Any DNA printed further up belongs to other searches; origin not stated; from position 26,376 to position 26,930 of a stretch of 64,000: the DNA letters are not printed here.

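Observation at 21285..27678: Envelope module: LiaF-like membrane proteins, MacB/FtsX-type ABC transporter and two secreted proteins sharing a novel domain, one fused to CAP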

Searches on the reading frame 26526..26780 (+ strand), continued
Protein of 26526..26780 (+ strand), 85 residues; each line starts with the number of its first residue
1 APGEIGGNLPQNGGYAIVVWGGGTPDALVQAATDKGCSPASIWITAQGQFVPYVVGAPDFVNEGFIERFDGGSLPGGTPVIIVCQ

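Call 52: find_encoding_contigs(protein=P0216, flank=8000, max_places=2)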
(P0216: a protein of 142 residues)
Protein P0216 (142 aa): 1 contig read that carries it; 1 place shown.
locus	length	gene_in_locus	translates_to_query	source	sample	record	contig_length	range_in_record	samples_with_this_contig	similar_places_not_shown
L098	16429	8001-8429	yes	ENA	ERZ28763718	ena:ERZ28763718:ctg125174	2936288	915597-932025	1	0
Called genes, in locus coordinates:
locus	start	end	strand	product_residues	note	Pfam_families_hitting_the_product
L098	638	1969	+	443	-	PF13482:RNase_H_2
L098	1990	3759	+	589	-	PF00082:Peptidase_S8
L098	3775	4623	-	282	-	-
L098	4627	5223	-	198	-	PF07638:Sigma70_ECF (faint), PF04542:Sigma70_r2, PF08281:Sigma70_r4_2, PF04545:Sigma70_r4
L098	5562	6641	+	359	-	-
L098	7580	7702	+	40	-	-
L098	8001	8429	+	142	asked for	-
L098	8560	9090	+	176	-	-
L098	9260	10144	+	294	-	-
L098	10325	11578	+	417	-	PF08534:Redoxin (weak), PF00578:AhpC-TSA, PF13905:Thioredoxin_8 (weak), PF17991:Thioredoxin_10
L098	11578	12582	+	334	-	-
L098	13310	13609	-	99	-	-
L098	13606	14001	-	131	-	-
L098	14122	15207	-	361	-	PF03054:tRNA_Me_trans, PF20259:tRNA_Me_trans_M, PF20258:tRNA_Me_trans_C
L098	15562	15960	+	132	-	PF02410:RsfS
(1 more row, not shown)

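Call 63: search_protein_families(library=ncbifam, alignment_id=A4, max_evalue=0.0001)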
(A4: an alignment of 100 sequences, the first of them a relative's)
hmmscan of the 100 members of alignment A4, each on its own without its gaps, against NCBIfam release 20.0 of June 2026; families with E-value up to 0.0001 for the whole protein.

A. member 1, P0052 (333 aa): 0 families

B. families by the number of members that match (of 100 scanned): 65 families (the first 25 are shown)
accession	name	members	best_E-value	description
NF052539.1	DivAsocLipDalA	6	9.6e-12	divisome-associated lipoprotein DalA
TIGR02909.1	spore_YkwD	4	6.6e-33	uncharacterized protein, YkwD family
TIGR02037.1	degP_htrA_DO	3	1.5e-28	Do family serine endopeptidase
NF041521.1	HhoA_HhoB_HtrA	3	9.3e-27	HhoA/HhoB/HtrA family serine endopeptidase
NF053637.1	SerProtHtrAspr2045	3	7.9e-21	serine protease HtrA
NF033740.0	MarP_fam_protase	3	1.2e-20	MarP family serine protease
NF047968.1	SerProtHtrA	3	1.4e-20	serine protease HtrA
NF008189.1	PRK10942.1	3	1.6e-18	serine endoprotease DegP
NF007526.1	PRK10139.1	3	2.6e-18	serine endoprotease DegQ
NF040960.1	MamE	3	5.7e-15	magnetosome formation protease MamE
TIGR02038.1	protease_degS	3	1e-14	outer membrane-stress sensor serine endopeptidase DegS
NF008147.1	PRK10898.1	3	6.4e-14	outer membrane-stress sensor serine endopeptidase DegS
NF050055.1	SerProtHtrAMycob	3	1.1e-12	serine protease HtrA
NF008489.0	PRK11397.1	2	7.4e-39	serine-type D-Ala-D-Ala carboxypeptidase DacD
NF007445.0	PRK10001.1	2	3.9e-38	serine-type D-Ala-D-Ala carboxypeptidase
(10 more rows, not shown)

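Call 65: fold_search(model_id=the predicted structure, library=viral)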
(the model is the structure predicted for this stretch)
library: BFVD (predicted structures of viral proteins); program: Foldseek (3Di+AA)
matches with E <= 10: 413; with E <= 0.001: 0
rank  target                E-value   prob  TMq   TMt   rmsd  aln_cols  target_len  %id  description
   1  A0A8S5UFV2            3.3e-01  0.16  0.32  0.17   8.5       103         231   13  Uncharacterized protein [Podoviridae sp. ctnuR9]
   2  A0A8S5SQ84            3.7e-01  0.09  0.23  0.24  13.2        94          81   17  Uncharacterized protein [Siphoviridae sp. ctrap8]
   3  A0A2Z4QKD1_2          5.0e-01  0.15  0.34  0.05   7.8        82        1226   11  Polyprotein (Fragment) [Sclerotinia sclerotiorum endornavirus 4]
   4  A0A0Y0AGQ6            5.3e-01  0.30  0.37  0.27   5.6        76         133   14  Uncharacterized protein [Bacillus phage Eldridge]
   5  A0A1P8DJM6            6.0e-01  0.11  0.28  0.21   9.5        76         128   13  (no name in the UniProt tables at hand)
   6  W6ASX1                1.0e+00  0.10  0.30  0.05   7.5        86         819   12  (no name in the UniProt tables at hand)
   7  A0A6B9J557            1.0e+00  0.07  0.17  0.12   7.5        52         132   17  Uncharacterized protein [Vibrio phage vB_VchM_Kuja]
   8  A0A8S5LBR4            1.0e+00  0.06  0.18  0.09  10.9        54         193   20  Minor structural protein [Siphoviridae sp. ctt5z12]
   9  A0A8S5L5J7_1          1.2e+00  0.05  0.20  0.04   9.9       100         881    9  DNA polymerase B [MELD virus sp.]
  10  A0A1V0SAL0            1.3e+00  0.14  0.36  0.37   5.9        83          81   13  Glutamine amidotransferase type-2 domain-containing protein [Catovirus CTV1]
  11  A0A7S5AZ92            1.3e+00  0.08  0.23  0.10  10.1        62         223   14  Uncharacterized protein [Pseudomonas phage Iggy]
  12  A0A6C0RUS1            1.6e+00  0.20  0.32  0.32   4.2        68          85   12  (no name in the UniProt tables at hand)
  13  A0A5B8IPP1            1.6e+00  0.08  0.30  0.09   6.3        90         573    7  Tubulin-tyrosine ligase family [Mimiviridae sp. ChoanoV1]
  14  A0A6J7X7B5            1.7e+00  0.09  0.26  0.18   8.5        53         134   11  Uncharacterized protein [uncultured Caudovirales phage]
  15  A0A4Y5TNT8            1.7e+00  0.08  0.24  0.31   8.0        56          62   14  Uncharacterized protein [Bordetella phage vB_BbrP_BB8]
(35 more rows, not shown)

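Call 97: search_protein_families(library=pfam, proteins=[L008:9254-10348:+, L009:9014-10387:+, L010:703-2472:+, L011:9464-11065:+, L012:3716-5272:+, L015:9275-11029:+], max_evalue=0.001)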
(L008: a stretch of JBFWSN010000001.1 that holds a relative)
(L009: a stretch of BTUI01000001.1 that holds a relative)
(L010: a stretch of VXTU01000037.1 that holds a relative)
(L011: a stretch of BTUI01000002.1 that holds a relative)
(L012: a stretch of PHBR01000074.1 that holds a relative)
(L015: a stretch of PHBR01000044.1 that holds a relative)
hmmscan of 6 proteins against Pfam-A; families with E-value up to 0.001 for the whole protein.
L008:9254-10348:+ (365 aa): 1 family
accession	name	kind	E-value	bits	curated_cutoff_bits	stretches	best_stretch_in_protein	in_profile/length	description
PF08239.17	SH3_3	-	1.6e-07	31.8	27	1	78-132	3-54/54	Bacterial SH3 domain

L009:9014-10387:+ (458 aa): 1 family
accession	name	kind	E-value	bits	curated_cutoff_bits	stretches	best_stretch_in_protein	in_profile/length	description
PF08239.17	SH3_3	-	3.6e-05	24.3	27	0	235-289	3-54/54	Bacterial SH3 domain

L010:703-2472:+ (590 aa): 4 families
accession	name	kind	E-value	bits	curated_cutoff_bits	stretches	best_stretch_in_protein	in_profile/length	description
PF00768.25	Peptidase_S11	-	1.3e-60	205.3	27.6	1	346-569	7-238/239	D-alanyl-D-alanine carboxypeptidase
PF02113.21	Peptidase_S13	-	1.2e-05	24.7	22.8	1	349-390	16-57/444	D-Ala-D-Ala carboxypeptidase 3 (S13) family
PF08239.17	SH3_3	-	1.8e-05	25.3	27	1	147-200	3-53/54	Bacterial SH3 domain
PF13354.11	Beta-lactamase2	-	2.9e-05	23.9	22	1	355-492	3-141/214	Beta-lactamase enzyme family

L011:9464-11065:+ (534 aa): 2 families
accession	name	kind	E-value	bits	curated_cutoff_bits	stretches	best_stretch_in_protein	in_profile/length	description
PF00768.25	Peptidase_S11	-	1.6e-52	178.8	27.6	1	290-514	6-238/239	D-alanyl-D-alanine carboxypeptidase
PF02113.21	Peptidase_S13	-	0.0005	19.4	22.8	1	296-335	17-57/444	D-Ala-D-Ala carboxypeptidase 3 (S13) family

L012:3716-5272:+ (519 aa): 2 families
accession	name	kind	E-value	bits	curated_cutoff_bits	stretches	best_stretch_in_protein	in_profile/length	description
PF08239.17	SH3_3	-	0.00012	22.7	27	0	209-262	3-53/54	Bacterial SH3 domain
PF05257.22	CHAP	-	0.00059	20.7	26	0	59-145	6-81/81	CHAP domain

L015:9275-11029:+ (585 aa): 2 families
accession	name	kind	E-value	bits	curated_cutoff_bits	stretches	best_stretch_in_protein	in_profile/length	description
PF00768.25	Peptidase_S11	-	1.2e-52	179.3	27.6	1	341-565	6-238/239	D-alanyl-D-alanine carboxypeptidase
PF02113.21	Peptidase_S13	-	4.3e-05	22.9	22.8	1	343-390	12-61/444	D-Ala-D-Ala carboxypeptidase 3 (S13) family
